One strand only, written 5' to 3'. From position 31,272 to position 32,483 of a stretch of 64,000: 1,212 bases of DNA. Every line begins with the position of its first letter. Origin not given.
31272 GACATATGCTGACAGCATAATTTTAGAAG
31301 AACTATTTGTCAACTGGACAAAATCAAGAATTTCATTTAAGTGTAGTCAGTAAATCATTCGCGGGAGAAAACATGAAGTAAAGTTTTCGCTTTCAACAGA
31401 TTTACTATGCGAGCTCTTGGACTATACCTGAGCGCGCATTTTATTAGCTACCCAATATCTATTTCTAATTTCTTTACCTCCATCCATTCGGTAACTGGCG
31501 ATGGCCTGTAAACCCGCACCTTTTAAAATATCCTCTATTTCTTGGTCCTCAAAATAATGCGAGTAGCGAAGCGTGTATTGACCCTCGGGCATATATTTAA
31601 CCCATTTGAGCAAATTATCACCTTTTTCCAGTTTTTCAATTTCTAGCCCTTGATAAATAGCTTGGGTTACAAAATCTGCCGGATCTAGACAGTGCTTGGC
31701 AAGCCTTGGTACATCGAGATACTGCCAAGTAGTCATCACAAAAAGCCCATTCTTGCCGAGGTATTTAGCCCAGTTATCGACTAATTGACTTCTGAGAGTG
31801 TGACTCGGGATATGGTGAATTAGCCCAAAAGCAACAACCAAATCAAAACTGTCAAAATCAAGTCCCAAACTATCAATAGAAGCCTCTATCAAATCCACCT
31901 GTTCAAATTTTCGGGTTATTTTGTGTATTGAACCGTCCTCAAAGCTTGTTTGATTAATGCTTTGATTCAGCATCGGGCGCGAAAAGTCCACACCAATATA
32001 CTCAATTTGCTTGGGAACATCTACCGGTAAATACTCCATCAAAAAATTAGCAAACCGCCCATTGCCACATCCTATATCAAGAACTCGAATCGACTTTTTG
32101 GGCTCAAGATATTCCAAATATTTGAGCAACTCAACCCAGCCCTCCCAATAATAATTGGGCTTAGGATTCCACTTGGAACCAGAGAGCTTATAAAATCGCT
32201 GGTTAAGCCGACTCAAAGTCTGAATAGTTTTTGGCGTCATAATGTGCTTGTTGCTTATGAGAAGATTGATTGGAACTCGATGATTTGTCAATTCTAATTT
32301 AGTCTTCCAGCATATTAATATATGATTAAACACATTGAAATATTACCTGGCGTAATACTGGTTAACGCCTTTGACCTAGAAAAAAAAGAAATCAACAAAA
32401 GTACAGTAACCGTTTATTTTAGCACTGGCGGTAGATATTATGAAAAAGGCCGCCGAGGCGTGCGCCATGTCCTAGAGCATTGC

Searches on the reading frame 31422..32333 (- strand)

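Call 84: search_protein_families(library=pfam, proteins=[window:31422-32333:-], max_evalue=0.001)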
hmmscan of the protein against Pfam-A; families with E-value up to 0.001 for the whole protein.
window:31422-32333:- (303 aa): 8 families
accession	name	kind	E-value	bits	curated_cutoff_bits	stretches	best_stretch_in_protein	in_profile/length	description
PF13489.12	Methyltransf_23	-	1.6e-16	60.9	27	1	72-278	12-162/164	Methyltransferase domain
PF08242.18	Methyltransf_12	-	9.6e-15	55.5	30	1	85-198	1-98/98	Methyltransferase domain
PF13847.12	Methyltransf_31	-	2.2e-13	50.6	27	1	79-204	2-113/145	Methyltransferase domain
PF13649.12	Methyltransf_25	-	1.9e-12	48.1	27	1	84-196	1-97/97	Methyltransferase domain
PF08241.18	Methyltransf_11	-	4e-12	47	21.2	1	85-200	1-95/95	Methyltransferase domain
PF01728.25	FtsJ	-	4.6e-05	23.9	24.1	1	74-217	17-153/181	FtsJ-like methyltransferase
PF10017.15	Methyltransf_33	-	0.00015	21.4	23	0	83-146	64-127/304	Histidine-specific methyltransferase, SAM-dependent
PF01209.24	Ubie_methyltran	-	0.00038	20.3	20.1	0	76-171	43-126/233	ubiE/COQ5 methyltransferase family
